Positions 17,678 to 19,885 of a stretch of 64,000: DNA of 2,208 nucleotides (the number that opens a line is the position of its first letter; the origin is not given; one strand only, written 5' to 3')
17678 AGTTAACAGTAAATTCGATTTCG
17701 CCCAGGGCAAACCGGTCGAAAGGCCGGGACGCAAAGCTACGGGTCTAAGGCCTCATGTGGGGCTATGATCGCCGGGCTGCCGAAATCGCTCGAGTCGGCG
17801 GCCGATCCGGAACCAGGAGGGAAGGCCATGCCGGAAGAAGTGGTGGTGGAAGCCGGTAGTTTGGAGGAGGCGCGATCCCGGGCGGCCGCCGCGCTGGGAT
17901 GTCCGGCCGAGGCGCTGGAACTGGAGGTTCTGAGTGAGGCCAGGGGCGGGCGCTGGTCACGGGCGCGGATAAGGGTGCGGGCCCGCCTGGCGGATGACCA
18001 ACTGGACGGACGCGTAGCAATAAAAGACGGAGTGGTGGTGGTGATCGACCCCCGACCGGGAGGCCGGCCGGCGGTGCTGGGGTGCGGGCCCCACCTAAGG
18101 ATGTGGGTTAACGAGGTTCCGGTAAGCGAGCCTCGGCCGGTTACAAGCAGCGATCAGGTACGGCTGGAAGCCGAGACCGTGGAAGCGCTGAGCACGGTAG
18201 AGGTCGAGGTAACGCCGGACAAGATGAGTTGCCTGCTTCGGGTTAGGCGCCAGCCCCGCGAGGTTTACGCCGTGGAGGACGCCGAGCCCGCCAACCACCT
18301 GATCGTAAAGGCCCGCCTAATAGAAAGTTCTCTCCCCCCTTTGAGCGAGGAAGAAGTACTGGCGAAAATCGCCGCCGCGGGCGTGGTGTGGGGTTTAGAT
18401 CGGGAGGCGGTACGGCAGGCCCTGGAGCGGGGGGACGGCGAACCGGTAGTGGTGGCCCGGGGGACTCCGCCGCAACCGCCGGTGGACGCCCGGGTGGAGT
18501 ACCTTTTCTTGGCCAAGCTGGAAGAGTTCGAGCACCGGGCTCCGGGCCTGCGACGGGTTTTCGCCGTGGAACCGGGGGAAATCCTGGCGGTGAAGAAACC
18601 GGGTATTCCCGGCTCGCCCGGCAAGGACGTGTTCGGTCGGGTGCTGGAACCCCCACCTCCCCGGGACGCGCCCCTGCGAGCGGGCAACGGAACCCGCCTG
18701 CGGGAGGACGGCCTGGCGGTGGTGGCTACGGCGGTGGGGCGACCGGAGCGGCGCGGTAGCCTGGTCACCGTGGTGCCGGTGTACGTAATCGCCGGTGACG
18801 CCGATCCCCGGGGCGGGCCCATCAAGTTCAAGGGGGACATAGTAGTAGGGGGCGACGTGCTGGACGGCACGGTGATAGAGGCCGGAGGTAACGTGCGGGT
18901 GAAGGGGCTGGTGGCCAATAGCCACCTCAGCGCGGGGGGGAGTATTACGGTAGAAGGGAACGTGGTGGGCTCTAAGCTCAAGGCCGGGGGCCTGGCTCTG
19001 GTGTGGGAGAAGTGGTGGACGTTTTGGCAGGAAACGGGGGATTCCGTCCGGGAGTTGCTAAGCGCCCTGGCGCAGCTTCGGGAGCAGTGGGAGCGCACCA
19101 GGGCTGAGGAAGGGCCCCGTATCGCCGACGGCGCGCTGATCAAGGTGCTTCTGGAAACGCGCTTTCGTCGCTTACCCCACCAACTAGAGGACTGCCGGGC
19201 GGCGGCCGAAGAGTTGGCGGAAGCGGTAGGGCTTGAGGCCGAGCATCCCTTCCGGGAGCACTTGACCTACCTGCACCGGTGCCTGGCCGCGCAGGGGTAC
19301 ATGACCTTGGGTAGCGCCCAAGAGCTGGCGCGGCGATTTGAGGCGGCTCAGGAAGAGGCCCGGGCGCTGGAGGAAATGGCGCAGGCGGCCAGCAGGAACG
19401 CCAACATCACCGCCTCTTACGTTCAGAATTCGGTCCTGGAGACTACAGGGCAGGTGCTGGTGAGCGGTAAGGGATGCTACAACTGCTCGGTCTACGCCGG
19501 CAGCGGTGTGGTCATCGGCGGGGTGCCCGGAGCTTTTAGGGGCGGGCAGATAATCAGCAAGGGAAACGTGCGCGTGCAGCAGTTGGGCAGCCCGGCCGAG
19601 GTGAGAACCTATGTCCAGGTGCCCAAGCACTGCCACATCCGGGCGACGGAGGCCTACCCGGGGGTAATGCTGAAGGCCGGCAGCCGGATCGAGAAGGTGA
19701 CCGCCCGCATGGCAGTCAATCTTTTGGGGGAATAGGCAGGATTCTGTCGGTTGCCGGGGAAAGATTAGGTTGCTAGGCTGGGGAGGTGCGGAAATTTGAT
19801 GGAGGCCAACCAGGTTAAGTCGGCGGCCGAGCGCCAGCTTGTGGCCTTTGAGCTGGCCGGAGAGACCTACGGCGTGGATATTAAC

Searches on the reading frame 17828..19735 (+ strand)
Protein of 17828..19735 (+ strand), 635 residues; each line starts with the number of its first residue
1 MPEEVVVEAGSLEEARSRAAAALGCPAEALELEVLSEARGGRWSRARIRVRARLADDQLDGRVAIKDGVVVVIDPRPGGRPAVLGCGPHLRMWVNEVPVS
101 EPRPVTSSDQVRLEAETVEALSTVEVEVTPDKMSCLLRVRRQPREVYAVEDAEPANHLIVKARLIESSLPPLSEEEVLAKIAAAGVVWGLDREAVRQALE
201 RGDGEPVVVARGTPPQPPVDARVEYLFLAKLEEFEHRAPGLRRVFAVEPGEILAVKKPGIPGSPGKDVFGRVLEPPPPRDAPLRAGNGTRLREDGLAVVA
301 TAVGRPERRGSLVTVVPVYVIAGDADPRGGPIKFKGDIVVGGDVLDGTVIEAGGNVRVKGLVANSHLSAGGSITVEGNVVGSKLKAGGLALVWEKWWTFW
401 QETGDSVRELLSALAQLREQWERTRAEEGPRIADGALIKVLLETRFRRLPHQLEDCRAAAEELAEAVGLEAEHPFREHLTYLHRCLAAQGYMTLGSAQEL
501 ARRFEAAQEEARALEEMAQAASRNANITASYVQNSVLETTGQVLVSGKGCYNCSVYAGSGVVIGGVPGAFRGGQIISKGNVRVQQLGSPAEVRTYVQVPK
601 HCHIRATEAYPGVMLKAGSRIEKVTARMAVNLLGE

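Call 7: search_protein_families(library=pfam, proteins=[window:17828-19735:+])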
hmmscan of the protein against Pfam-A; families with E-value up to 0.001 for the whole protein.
window:17828-19735:+ (635 aa): 3 families
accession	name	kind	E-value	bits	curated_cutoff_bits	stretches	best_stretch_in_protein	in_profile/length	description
PF20250.3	FapA_N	-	4.2e-32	111.4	27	1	124-308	1-175/178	Flagellar Assembly Protein A N-terminal region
PF03961.19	FapA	-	1.6e-27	97.2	31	2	317-388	1-75/272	Flagellar Assembly Protein A beta solenoid domain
PF14804.11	Jag_N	-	9.8e-06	26.3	25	1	7-51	1-49/50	Jag N-terminus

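Call 12: find_related_loci(query=window:17828-19735:+, collection=genome_contigs, flank=3000)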
Query window:17828-19735:+ (635 aa) in genome_contigs; peptide patterns used: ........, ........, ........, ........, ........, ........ (x = any residue, [..] = any of these).
111 stretches matched a pattern; 2 encode a relative of the query (tblastn E <= 1e-3); 2 distinct loci.
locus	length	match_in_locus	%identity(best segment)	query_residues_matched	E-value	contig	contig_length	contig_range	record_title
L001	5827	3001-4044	27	40-388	3e-12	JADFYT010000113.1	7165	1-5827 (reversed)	MAG: Desulfamplus sp. isolate nER1bin2 nER1_bin2_NODE_113_length_7165_cov_2.887980, whole genome shotgun sequence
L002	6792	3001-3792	26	172-392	1e-7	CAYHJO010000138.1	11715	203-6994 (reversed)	MAG TPA_asm: uncultured Turneriella sp. isolate ERP119705_co13_455 genome assembly, contig: NODE_6968_length_11715_cov_5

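Call 13: find_encoding_contigs(protein=window:17828-19735:+, flank=3000, max_places=5)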
Protein window:17828-19735:+ (635 aa): 1 contig read that carries it; 1 place shown.
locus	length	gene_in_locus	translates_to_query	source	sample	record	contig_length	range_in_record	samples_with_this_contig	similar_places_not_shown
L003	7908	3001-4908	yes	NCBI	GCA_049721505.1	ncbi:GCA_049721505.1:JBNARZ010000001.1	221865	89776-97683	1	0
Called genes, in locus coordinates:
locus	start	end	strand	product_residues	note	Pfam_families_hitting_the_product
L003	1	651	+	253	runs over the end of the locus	PF01790:LGT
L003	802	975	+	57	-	PF12797:Fer4_2 (weak), PF13237:Fer4_10, PF00037:Fer4, PF12837:Fer4_6 (weak), PF14697:Fer4_21, PF12838:Fer4_7, PF13187:Fer4_9, PF13484:Fer4_16 (weak), +4 more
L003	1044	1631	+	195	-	PF12804:NTP_transf_3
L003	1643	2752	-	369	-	PF27203:Y4lR_C (faint)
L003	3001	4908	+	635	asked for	PF14804:Jag_N (faint), PF20250:FapA_N, PF03961:FapA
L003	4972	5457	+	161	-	PF01584:CheW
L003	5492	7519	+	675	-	PF01627:Hpt, PF07194:P2, PF02895:H-kinase_dim, PF02518:HATPase_c, PF01584:CheW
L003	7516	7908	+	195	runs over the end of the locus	PF01339:CheB_methylest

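Call 14: find_homologous_proteins(query=window:17828-19735:+)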
Query window:17828-19735:+ (635 aa): 21 proteins with E <= 0.001 among 8000 candidates.
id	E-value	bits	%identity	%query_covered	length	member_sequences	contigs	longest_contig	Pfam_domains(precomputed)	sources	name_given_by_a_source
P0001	0.0e+0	1392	100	100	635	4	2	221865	PF14804.12,PF20250.4,PF03961.20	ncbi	ncbi:MAG: DUF342 domain-containing protein [Moorellales bacterium]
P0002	0.0e+0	1071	77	100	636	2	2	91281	PF14804.12,PF20250.4,PF03961.20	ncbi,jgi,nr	ncbi:MAG: FapA family protein [Clostridia bacterium]|jgi:uncharacterized protein (DUF342 family)|nr:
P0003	1.2e-263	895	65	100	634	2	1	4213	PF14804.12,PF20250.4,PF03961.20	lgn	-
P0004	5.9e-262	889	66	100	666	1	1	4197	PF14804.12,PF20250.4,PF03961.20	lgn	-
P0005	2.6e-254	864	64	100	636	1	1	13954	PF14804.12,PF20250.4,PF03961.20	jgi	jgi:uncharacterized protein (DUF342 family)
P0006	3.9e-251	853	63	100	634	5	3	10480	PF20250.4,PF03961.20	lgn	-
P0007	4.3e-79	285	33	100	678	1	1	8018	PF14804.12,PF20250.4,PF03961.20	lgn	-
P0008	2.2e-74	269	37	88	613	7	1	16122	PF20250.4,PF03961.20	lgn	-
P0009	2.5e-19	88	28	34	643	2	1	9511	PF20250.4,PF03961.20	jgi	jgi:uncharacterized protein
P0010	1.2e-17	82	32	61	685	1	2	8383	PF20250.4,PF03961.20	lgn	-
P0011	4.4e-17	80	28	32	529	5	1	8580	PF20250.4,PF03961.20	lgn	-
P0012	2.2e-16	78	28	32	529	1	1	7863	PF20250.4,PF03961.20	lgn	-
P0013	3.2e-16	77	28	32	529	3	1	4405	PF20250.4,PF03961.20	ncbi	-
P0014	4.5e-16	77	33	32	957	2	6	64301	PF20250.4,PF03961.20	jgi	jgi:uncharacterized protein (DUF342 family)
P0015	1.1e-15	75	28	37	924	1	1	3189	PF20250.4,PF03961.20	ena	-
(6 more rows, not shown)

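Call 15: find_encoding_contigs(protein=P0002, flank=4000, max_places=2)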
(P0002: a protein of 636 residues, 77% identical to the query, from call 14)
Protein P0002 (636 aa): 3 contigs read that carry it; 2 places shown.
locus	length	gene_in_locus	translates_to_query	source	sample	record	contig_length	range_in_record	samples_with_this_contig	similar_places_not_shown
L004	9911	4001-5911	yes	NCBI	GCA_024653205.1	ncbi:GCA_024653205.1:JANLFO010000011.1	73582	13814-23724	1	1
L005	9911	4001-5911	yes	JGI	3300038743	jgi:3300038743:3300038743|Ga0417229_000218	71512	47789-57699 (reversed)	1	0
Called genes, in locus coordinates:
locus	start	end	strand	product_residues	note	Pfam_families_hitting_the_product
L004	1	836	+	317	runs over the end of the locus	PF14238:DUF4340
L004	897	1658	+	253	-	PF01790:LGT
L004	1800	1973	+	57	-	PF12797:Fer4_2 (weak), PF13237:Fer4_10, PF00037:Fer4, PF12838:Fer4_7, PF13187:Fer4_9, PF13484:Fer4_16 (weak), PF25160:LdpA_Fe-S-bd (weak), PF00037:Fer4 (weak), +6 more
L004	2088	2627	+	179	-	PF12804:NTP_transf_3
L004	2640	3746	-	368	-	PF27203:Y4lR_C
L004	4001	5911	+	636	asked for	PF14804:Jag_N, PF20250:FapA_N, PF03961:FapA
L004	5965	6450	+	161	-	PF01584:CheW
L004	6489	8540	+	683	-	PF01627:Hpt, PF07194:P2, PF02895:H-kinase_dim, PF02518:HATPase_c, PF01584:CheW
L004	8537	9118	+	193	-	PF01339:CheB_methylest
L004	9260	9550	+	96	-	PF04316:FlgM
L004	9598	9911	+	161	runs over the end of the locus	PF05130:FlgN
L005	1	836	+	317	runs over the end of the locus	PF14238:DUF4340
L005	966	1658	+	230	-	PF01790:LGT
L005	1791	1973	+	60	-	PF12797:Fer4_2 (weak), PF00037:Fer4, PF13237:Fer4_10, PF12838:Fer4_7, PF13187:Fer4_9, PF13484:Fer4_16 (weak), PF25160:LdpA_Fe-S-bd (weak), PF00037:Fer4 (weak), +6 more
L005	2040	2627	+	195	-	PF12804:NTP_transf_3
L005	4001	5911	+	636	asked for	PF14804:Jag_N, PF20250:FapA_N, PF03961:FapA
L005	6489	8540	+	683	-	PF01627:Hpt, PF07194:P2, PF02895:H-kinase_dim, PF02518:HATPase_c, PF01584:CheW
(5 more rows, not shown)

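Call 16: find_encoding_contigs(protein=P0003, flank=4000, max_places=2)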
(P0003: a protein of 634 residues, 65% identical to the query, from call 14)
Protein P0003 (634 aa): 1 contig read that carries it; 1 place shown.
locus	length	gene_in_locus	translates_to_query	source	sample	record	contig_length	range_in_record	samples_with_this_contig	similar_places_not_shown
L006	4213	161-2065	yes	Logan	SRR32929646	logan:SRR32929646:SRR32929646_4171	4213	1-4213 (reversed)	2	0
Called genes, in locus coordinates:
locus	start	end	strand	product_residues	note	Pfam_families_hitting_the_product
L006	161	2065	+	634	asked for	PF14804:Jag_N, PF20250:FapA_N, PF03961:FapA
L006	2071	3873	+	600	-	PF10046:BLOC1_2 (faint), PF00672:HAMP, PF00015:MCPsignal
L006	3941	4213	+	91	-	?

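Call 17: find_encoding_contigs(protein=P0004, flank=4000, max_places=2)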
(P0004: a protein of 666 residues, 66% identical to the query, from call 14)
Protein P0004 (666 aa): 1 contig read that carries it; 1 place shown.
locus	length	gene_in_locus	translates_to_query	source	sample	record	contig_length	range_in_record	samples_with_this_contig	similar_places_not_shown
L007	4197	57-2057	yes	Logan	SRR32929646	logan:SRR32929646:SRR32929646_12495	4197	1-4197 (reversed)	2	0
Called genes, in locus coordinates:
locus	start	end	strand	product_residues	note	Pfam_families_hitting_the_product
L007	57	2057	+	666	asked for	PF14804:Jag_N, PF20250:FapA_N, PF03961:FapA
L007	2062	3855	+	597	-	PF00672:HAMP, PF00015:MCPsignal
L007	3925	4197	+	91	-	?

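Call 18: find_encoding_contigs(protein=P0005, flank=4000, max_places=2)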
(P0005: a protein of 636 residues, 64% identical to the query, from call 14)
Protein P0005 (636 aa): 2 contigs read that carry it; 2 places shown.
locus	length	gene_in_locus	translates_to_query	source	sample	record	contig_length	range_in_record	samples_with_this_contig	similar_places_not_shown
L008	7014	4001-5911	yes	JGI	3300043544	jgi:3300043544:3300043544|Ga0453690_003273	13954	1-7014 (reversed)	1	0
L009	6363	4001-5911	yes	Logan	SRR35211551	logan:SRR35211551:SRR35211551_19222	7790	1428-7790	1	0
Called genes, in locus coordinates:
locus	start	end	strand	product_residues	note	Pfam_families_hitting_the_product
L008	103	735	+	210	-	PF01891:CbiM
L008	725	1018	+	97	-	PF13190:PDGLE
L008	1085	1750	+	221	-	PF02361:CbiQ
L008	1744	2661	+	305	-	PF00005:ABC_tran, PF13304:AAA_21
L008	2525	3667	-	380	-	PF27203:Y4lR_C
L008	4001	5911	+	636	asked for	PF14804:Jag_N, PF20250:FapA_N, PF03961:FapA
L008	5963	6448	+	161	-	PF01584:CheW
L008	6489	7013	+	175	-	?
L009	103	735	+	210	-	PF01891:CbiM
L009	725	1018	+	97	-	PF13190:PDGLE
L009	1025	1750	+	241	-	PF02361:CbiQ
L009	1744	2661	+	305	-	PF00005:ABC_tran, PF13304:AAA_21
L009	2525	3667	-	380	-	PF27203:Y4lR_C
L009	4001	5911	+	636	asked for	PF14804:Jag_N, PF20250:FapA_N, PF03961:FapA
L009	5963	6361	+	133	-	?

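Call 19: find_encoding_contigs(protein=P0006, flank=4000, max_places=3)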
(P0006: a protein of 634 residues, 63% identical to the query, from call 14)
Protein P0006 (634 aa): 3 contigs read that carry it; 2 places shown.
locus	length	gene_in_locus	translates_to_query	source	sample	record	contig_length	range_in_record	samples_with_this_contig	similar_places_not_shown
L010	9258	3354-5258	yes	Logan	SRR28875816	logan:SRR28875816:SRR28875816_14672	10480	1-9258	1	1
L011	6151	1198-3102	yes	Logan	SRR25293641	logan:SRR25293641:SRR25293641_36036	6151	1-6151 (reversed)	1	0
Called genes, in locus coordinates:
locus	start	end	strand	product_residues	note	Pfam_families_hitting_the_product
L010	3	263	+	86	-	?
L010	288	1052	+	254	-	PF02361:CbiQ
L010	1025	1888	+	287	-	PF00005:ABC_tran, PF13304:AAA_21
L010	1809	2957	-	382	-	PF27203:Y4lR_C (weak)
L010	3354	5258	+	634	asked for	PF20250:FapA_N, PF03961:FapA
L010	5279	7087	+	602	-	PF00672:HAMP, PF00015:MCPsignal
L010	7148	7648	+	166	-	PF01584:CheW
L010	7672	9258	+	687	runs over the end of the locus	PF01627:Hpt, PF07194:P2, PF02895:H-kinase_dim, PF02518:HATPase_c, PF01584:CheW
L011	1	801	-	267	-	?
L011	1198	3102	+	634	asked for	PF20250:FapA_N, PF03961:FapA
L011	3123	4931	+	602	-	PF00672:HAMP, PF00015:MCPsignal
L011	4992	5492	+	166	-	PF01584:CheW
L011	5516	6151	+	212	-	?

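Call 20: find_encoding_contigs(protein=P0007, flank=4000, max_places=2)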
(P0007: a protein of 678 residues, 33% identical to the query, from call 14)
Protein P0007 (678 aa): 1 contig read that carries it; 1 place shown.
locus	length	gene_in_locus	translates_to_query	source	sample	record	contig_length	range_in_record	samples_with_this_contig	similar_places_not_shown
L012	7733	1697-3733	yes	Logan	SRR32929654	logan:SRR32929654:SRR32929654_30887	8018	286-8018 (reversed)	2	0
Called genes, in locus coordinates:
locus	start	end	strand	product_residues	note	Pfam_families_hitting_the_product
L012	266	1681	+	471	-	PF00563:EAL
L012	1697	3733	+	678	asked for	PF14804:Jag_N, PF20250:FapA_N, PF03961:FapA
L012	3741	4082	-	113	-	PF01740:STAS, PF13466:STAS_2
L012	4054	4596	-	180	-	PF13581:HATPase_c_2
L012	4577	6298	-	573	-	PF01590:GAF, PF13185:GAF_2 (weak), PF07228:SpoIIE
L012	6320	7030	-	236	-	-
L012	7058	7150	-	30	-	-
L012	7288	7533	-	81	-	-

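Call 21: find_encoding_contigs(protein=P0008, flank=4000, max_places=2)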
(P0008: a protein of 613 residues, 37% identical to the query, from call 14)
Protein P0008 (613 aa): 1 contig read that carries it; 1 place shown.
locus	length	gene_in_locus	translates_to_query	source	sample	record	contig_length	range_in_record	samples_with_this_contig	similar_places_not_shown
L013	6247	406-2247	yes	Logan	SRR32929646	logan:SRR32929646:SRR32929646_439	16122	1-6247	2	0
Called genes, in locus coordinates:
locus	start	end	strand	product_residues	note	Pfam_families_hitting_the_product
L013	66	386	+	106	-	PF01740:STAS, PF13466:STAS_2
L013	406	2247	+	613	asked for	PF20250:FapA_N, PF03961:FapA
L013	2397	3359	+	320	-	PF14801:TrmI-like_N, PF08704:GCD14, PF13649:Methyltransf_25 (weak)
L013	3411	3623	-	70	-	PF14035:YlzJ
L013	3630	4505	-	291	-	PF00574:CLP_protease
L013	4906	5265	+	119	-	PF07736:CM_1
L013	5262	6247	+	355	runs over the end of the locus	PF18152:DAHP_snth_FXD, PF00793:DAHP_synth_1, PF03102:NeuB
